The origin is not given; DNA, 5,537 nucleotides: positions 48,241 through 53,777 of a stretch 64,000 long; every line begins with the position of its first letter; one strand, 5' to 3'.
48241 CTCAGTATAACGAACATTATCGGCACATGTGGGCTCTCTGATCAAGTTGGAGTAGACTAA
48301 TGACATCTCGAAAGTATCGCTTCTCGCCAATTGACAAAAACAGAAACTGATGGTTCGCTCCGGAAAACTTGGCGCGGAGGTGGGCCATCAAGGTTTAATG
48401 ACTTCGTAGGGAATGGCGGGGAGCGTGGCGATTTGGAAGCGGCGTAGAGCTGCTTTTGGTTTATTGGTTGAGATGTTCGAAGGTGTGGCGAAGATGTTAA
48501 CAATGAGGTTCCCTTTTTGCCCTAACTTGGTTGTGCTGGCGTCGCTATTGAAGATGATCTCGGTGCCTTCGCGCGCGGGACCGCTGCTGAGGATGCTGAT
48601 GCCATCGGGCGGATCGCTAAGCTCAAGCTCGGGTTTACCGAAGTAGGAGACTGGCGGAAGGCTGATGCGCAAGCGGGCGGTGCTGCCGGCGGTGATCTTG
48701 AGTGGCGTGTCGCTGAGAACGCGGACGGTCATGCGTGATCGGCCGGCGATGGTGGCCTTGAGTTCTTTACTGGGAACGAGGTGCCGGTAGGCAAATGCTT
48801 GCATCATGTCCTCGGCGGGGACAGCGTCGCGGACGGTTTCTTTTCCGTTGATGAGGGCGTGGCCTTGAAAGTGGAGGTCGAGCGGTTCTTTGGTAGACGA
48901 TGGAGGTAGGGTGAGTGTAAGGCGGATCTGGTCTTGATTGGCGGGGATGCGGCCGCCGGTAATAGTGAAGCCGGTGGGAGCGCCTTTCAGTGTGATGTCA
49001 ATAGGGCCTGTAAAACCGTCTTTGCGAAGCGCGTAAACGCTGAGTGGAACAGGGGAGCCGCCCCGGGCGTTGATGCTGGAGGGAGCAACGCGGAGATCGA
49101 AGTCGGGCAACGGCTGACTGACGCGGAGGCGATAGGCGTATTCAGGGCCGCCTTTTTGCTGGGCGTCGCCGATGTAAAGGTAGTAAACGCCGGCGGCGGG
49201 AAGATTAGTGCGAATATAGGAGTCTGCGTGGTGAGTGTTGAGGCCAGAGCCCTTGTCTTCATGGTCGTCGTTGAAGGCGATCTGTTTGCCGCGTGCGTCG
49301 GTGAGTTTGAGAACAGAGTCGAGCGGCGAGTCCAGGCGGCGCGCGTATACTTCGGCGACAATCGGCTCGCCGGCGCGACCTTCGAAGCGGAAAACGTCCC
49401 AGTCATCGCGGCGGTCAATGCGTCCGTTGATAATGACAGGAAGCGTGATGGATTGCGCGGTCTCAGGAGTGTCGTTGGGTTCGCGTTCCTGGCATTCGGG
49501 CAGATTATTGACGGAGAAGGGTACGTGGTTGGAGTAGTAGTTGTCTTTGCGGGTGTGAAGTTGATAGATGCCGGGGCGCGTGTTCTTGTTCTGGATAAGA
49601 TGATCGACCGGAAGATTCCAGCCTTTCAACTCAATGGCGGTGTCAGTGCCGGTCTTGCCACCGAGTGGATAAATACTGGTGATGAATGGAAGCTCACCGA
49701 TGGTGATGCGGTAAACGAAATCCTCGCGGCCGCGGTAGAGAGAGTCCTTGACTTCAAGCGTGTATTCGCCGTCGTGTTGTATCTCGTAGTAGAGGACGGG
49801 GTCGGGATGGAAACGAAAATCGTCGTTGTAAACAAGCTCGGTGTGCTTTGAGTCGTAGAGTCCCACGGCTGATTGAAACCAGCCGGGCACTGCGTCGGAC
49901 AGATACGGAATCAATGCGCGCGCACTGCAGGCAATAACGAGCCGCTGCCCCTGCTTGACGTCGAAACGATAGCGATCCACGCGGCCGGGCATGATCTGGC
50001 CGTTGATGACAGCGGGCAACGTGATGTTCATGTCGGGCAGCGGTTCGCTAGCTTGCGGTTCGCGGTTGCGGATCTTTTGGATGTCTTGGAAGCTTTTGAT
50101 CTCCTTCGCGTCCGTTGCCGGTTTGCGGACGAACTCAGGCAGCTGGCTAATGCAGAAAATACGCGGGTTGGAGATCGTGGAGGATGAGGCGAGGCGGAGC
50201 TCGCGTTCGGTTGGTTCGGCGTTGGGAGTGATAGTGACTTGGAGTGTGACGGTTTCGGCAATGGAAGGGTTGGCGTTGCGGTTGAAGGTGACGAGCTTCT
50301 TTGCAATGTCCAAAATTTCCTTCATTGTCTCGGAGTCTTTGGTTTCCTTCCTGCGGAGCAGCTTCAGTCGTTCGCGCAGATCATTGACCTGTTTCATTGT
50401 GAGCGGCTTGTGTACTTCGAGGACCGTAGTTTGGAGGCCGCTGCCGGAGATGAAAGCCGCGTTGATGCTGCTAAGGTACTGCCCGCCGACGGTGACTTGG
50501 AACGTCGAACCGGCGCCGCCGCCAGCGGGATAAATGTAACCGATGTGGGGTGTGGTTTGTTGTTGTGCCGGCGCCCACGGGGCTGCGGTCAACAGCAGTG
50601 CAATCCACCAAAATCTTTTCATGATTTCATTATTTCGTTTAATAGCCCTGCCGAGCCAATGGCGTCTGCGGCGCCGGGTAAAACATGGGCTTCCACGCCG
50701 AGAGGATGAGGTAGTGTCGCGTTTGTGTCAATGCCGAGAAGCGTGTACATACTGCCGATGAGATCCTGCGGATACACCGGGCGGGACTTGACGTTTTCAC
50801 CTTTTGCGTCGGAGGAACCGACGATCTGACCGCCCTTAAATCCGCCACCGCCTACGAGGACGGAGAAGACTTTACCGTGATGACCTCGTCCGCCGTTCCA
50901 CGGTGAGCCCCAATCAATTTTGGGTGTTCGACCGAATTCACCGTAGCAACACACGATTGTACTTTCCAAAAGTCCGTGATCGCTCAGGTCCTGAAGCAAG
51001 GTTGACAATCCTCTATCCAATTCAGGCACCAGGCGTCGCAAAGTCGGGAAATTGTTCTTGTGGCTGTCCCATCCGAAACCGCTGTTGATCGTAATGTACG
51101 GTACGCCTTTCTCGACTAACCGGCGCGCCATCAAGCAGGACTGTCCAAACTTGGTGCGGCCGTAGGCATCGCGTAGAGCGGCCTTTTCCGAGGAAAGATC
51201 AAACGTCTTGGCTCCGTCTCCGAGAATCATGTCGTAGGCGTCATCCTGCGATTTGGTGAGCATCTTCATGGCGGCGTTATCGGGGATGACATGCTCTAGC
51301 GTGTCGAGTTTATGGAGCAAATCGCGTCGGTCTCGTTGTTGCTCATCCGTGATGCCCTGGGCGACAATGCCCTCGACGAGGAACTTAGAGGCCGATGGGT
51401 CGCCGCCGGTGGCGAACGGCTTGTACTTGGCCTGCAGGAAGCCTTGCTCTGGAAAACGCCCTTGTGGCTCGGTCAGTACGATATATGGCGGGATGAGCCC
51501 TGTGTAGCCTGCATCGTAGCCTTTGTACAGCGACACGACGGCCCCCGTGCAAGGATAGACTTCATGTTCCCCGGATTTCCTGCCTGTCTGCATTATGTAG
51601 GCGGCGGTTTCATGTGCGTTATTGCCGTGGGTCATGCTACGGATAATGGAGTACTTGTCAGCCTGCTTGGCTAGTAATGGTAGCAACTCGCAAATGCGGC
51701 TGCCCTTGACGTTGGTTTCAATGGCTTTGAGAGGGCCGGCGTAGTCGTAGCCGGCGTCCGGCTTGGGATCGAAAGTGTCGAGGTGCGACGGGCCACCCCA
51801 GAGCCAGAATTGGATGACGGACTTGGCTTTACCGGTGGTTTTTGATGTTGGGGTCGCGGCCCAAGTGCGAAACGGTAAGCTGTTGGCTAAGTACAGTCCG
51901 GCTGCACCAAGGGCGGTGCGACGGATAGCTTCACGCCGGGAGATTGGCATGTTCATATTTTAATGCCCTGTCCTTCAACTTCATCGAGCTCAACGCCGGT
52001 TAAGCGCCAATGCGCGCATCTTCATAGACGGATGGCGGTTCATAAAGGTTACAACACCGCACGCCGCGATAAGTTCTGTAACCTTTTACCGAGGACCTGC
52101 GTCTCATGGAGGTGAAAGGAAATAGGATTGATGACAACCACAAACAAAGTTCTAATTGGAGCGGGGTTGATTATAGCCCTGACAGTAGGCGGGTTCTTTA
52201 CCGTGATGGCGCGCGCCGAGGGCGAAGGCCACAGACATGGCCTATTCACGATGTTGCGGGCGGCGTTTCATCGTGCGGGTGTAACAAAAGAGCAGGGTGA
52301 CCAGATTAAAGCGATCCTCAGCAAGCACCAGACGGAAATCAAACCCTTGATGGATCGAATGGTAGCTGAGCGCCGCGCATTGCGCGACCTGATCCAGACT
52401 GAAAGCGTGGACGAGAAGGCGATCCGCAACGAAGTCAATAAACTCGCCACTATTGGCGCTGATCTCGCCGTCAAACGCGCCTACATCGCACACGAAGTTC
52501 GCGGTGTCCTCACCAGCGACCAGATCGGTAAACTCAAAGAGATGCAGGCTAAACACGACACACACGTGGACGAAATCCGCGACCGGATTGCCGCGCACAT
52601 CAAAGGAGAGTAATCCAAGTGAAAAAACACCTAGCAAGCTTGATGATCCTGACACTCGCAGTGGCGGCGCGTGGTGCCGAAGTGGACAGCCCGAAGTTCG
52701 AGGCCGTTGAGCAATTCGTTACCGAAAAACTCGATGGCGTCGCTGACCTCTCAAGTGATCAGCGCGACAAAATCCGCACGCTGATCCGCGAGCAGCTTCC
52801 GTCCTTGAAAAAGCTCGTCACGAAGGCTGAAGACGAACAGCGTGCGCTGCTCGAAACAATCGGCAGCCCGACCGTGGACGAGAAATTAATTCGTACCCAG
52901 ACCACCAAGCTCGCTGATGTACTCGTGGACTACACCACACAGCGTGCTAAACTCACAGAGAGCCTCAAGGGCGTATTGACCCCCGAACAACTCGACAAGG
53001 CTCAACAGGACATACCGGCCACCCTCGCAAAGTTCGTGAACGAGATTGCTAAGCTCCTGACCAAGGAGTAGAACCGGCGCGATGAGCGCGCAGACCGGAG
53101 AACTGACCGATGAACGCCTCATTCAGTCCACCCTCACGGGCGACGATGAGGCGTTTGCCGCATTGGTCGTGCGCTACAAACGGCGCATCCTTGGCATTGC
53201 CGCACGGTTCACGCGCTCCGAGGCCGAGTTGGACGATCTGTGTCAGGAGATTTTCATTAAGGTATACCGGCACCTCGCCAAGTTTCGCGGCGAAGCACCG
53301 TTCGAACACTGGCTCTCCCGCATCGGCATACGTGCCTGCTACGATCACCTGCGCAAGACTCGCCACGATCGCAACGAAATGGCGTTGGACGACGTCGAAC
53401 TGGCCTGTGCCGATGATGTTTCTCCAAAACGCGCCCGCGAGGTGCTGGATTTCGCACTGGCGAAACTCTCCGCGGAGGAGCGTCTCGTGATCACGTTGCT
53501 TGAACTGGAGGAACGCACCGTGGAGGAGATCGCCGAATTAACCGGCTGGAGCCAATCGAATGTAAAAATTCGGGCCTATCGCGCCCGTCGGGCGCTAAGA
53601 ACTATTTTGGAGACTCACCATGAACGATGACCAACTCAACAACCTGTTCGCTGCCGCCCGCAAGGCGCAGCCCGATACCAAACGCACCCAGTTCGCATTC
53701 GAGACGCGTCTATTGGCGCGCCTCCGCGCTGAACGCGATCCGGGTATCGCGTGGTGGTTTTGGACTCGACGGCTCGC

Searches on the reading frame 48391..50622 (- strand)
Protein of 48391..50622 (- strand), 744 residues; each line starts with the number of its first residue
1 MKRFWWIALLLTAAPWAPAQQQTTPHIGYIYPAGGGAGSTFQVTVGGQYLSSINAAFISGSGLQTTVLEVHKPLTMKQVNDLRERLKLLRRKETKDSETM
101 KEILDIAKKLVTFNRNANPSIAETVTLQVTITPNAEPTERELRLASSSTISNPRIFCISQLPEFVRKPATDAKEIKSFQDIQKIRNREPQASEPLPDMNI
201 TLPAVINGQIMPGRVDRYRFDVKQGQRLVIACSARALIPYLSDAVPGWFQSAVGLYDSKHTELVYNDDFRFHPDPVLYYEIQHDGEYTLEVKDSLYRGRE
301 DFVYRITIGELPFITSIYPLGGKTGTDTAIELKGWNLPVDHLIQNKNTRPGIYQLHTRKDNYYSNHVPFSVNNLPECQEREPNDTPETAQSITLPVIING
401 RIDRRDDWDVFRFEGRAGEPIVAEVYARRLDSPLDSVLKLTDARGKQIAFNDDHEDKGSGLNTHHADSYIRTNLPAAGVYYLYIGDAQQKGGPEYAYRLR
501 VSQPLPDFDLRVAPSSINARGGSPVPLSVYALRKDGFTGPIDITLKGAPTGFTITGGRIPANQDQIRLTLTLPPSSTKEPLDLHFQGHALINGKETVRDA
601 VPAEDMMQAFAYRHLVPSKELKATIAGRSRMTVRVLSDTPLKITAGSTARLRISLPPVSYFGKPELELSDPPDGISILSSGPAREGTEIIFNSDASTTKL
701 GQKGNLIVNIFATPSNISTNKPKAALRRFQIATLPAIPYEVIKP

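Call 68: search_protein_families(library=pfam, max_evalue=0.001, proteins=[window:48391-50622:-])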
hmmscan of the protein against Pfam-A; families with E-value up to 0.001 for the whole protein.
window:48391-50622:- (744 aa): 1 family
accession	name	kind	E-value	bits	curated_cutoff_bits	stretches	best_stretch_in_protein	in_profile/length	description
PF04151.21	PPC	-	3.5e-07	31.4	25.9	0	407-484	1-68/70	Bacterial pre-peptidase C-terminal domain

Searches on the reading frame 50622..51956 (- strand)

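Call 68: search_protein_families(library=pfam, max_evalue=0.001, proteins=[window:50622-51956:-])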
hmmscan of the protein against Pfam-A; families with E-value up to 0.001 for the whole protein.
window:50622-51956:- (445 aa): 1 family
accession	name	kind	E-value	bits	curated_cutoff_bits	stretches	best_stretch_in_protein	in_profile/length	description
PF07394.17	DUF1501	-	1e-91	308.4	27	1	44-424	1-378/390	Protein of unknown function (DUF1501)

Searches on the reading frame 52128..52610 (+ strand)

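Call 68: search_protein_families(library=pfam, max_evalue=0.001, proteins=[window:52128-52610:+])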
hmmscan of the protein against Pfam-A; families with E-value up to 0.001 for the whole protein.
window:52128-52610:+ (161 aa): 2 families
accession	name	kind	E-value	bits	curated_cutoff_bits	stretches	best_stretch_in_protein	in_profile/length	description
PF13801.11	Metal_resist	-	4.6e-11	43.4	29.2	1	16-132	5-122/125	Heavy-metal resistance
PF07813.17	LTXXQ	-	2e-05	25.7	24.3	1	52-138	15-98/100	LTXXQ motif family protein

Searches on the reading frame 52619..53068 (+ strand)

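Call 68: search_protein_families(library=pfam, max_evalue=0.001, proteins=[window:52619-53068:+])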
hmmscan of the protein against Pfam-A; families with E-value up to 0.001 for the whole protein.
window:52619-53068:+ (150 aa): 2 families
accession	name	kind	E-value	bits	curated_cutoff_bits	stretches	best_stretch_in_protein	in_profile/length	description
PF13801.11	Metal_resist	-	2.3e-05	25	29.2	1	35-124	33-122/125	Heavy-metal resistance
PF07813.17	LTXXQ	-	0.00038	21.6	24.3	1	43-130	14-98/100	LTXXQ motif family protein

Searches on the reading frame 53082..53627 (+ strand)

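Call 68: search_protein_families(library=pfam, max_evalue=0.001, proteins=[window:53082-53627:+])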
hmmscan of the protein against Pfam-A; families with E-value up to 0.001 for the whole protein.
window:53082-53627:+ (182 aa): 3 families
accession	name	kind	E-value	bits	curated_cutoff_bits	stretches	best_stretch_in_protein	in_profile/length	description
PF04542.20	Sigma70_r2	-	4.5e-19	68.4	24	1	28-94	1-69/71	Sigma-70 region 2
PF08281.18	Sigma70_r4_2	-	2.8e-13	49.7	25.7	1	120-172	2-54/54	Sigma-70, region 4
PF04545.22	Sigma70_r4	-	7e-10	38.7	24.1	1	125-173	1-49/50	Sigma-70, region 4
